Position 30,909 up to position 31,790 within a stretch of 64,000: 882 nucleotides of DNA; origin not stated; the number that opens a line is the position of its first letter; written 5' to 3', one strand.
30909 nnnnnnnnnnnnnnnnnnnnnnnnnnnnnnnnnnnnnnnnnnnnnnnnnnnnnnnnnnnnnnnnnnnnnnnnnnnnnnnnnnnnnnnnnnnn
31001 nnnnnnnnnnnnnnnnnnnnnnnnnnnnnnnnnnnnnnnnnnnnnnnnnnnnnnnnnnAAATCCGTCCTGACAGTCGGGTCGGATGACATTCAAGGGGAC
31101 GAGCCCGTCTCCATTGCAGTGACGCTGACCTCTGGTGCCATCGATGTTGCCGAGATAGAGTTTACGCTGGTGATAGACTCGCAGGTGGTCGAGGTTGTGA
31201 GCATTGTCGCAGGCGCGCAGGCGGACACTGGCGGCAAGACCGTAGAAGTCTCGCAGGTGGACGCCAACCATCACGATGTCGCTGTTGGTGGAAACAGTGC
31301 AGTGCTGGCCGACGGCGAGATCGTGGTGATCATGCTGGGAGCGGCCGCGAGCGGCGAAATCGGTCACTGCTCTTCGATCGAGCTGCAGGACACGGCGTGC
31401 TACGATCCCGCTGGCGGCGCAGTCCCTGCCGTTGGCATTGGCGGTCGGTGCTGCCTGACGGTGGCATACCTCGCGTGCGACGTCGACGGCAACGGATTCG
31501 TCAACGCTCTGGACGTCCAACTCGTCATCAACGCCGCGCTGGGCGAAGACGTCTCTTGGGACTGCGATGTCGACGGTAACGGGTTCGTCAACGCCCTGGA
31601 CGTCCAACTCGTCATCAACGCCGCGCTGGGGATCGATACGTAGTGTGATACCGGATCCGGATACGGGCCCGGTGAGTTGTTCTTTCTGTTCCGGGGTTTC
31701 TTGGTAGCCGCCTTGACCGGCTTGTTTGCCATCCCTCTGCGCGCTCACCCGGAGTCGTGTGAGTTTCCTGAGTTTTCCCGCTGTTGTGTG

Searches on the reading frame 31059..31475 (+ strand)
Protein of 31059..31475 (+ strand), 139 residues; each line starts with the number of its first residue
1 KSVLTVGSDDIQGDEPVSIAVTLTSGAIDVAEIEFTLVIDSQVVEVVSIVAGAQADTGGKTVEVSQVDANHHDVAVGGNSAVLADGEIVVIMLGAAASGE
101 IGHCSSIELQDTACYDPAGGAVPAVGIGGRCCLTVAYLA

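Call 18: search_protein_families(library=pfam, alignment_id=A2, max_evalue=0.01)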
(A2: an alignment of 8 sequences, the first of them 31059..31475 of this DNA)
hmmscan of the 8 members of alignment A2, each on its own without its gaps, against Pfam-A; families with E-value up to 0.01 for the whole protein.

A. member 1, window:31059-31475:+ (139 aa): 1 family
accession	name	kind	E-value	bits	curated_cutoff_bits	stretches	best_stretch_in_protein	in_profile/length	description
PF00963.24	Cohesin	-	1.9e-06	28.5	24.1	1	4-116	3-121/139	Cohesin domain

B. families by the number of members that match (of 8 scanned): 1 family
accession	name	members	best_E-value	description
PF00963.24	Cohesin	8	5.5e-11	Cohesin domain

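Call 19: search_solved_structures(query=A2, max_evalue=1, show_alignments=2)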
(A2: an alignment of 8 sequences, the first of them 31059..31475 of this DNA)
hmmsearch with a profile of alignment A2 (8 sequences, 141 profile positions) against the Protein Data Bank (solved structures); distinct sequences matched with E-value up to 1: 16.
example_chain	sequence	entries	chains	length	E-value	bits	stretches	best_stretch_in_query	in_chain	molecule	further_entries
6kgc_A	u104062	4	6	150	5.2e-05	26.3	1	4-137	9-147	Probably cellulosomal scaffolding protein, secreted cellulose-binding and cohesin domain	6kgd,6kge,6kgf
6kg8_A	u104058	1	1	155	5.4e-05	26.3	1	4-138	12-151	Probably cellulosomal scaffolding protein, secreted cellulose-binding and cohesin domain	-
4ums_A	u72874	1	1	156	5.4e-05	26.3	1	15-138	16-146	CELLULOSOMAL ANCHORING SCAFFOLDIN B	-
4uyp_A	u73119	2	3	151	0.00026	24.1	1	12-112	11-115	Cellulosomal scaffoldin anchoring protein C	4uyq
1g1k_A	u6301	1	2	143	0.00052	23.1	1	5-113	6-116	SCAFFOLDING PROTEIN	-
3kcp_A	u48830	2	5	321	0.0006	22.9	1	4-136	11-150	Cellulosomal-scaffolding protein A | Cellulosome anchoring protein cohesin region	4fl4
5nrm_A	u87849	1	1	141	0.00061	22.9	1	14-114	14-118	Endoglucanase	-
5nrk_A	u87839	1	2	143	0.00063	22.8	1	14-114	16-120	Endoglucanase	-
2vn5_A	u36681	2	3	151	0.00068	22.7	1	5-113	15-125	SCAFFOLDING PROTEIN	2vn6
5lxv_A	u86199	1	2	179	0.0012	22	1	6-59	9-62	Scaffoldin C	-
1aoh_A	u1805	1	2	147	0.008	19.2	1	5-113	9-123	Cellulosomal-scaffolding protein A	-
3ul4_A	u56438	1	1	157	0.072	16.1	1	7-112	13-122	Cellulosome-anchoring protein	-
2jh2_A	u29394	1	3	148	0.15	15.1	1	37-114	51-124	O-GLCNACASE NAGJ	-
4dh2_A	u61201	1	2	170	0.17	15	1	9-71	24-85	Cellulosome anchoring protein cohesin region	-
2o4e_A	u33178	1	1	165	0.21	14.7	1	37-114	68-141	O-GlcNAcase nagJ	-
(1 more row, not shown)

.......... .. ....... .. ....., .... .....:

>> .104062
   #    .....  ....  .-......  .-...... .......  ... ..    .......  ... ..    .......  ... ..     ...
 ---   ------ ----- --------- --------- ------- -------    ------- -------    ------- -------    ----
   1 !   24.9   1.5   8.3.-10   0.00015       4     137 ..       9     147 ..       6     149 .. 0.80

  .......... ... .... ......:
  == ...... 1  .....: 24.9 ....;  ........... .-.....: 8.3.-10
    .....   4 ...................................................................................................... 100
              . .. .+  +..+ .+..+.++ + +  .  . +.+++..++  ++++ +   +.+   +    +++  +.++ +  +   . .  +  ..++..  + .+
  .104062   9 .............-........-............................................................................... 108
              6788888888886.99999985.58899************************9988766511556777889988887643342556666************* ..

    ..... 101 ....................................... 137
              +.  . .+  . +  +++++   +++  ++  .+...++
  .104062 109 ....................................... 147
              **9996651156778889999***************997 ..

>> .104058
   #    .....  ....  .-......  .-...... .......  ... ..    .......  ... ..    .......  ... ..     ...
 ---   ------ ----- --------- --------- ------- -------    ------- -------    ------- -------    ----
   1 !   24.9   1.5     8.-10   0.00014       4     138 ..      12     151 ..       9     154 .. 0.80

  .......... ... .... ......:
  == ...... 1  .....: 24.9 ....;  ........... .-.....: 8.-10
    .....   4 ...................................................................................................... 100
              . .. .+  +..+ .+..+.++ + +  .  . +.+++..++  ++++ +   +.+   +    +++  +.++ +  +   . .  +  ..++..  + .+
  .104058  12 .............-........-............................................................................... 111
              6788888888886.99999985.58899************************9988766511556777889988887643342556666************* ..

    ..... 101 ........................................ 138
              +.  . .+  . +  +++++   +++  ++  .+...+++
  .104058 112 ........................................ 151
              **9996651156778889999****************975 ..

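Call 36: search_protein_representatives(alignment_id=A2)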
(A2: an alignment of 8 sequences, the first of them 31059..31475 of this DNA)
Query: 8 sequences, 141 profile positions. Proteins with E-value up to 0.001 (for the whole library): 4681; up to 1e-10: 1574; up to 1e-30: 64. The best 150 are listed.
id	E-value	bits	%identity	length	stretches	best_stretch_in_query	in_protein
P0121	7.5e-64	230.0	-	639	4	11-138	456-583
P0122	2.1e-63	228.6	-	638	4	3-136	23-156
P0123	4.3e-55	201.7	-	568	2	1-136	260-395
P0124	1.9e-54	199.6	-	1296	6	10-138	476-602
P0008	2.6e-54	199.1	-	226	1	1-140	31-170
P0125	1.9e-50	186.6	-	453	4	3-138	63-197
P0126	7.4e-49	181.4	-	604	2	9-138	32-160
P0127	1.1e-48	180.9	-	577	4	3-138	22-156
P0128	1.8e-48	180.2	-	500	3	4-137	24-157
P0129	2.3e-46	173.4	-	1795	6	6-138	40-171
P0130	8.9e-46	171.5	-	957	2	2-137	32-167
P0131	9.1e-46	171.4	-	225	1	1-137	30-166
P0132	1.9e-44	167.1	-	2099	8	13-138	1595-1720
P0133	1.9e-43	163.9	-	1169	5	4-124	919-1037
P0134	7.3e-43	162.0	-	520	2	1-133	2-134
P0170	3.1e-32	127.6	-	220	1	1-138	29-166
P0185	1.4e-30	122.2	-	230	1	1-138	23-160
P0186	1.4e-30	122.2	-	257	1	1-139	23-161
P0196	1.8e-29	118.6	-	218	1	2-138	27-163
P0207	7.5e-29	116.6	-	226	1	1-139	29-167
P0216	1.6e-28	115.5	-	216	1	1-138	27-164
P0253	8.2e-27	110.0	-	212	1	2-137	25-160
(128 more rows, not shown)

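Call 46: search_protein_families(library=ncbifam, proteins=[P0196, P0216, P0253, P0185, P0170, P0186, P0207], max_evalue=1)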
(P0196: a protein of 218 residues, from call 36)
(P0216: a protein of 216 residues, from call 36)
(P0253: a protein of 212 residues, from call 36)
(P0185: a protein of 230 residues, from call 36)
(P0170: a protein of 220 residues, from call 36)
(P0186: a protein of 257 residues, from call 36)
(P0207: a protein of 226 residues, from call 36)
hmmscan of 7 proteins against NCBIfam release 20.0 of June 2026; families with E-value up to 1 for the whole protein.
P0196 (218 aa): 0 families

P0216 (216 aa): 0 families

P0253 (212 aa): 2 families
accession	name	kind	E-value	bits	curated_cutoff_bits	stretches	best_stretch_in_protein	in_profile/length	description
TIGR03901.2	MYXO-CTERM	domain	0.00087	19.6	20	1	170-200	2-31/34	MYXO-CTERM sorting domain-containing protein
TIGR03382.1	GC_trans_RRR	domain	0.0054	17.3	15.85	1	173-200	1-26/27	MYXO-CTERM sorting domain-containing protein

P0185 (230 aa): 0 families

P0170 (220 aa): 2 families
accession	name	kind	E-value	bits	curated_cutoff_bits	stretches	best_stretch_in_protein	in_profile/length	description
TIGR03901.2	MYXO-CTERM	domain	0.033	14.6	20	1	175-201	3-28/34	MYXO-CTERM sorting domain-containing protein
NF041578.1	betaarabinsidaseHypBA2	equivalog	0.97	6.7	3200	0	18-88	14-83/1709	beta-L-arabinobiosidase HypBA2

P0186 (257 aa): 0 families

P0207 (226 aa): 0 families

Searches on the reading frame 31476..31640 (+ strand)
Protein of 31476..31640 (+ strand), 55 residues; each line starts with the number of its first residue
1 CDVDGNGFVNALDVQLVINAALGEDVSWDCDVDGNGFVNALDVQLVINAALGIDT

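Call 6: search_protein_families(library=pfam, proteins=[window:31476-31640:+], max_evalue=10)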
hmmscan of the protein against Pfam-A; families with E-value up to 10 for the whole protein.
seq(55 aa): 5 families
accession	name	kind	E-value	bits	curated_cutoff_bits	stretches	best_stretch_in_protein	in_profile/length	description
PF00404.24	Dockerin_1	-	6e-11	42.8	22.9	1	2-49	3-55/57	Dockerin type I domain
PF13405.12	EF-hand_6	-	7.8e-05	22.5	25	2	31-50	10-28/30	EF-hand domain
PF00036.39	EF-hand_1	-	0.00039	20.2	25.4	2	30-43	9-22/29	EF hand domain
PF13499.12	EF-hand_7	-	0.00064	20.5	30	2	29-49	10-31/67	EF-hand domain pair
PF10683.14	DBD_Tnp_Hermes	-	0.0057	16.8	20.5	1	3-28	34-59/68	Hermes transposase DNA-binding domain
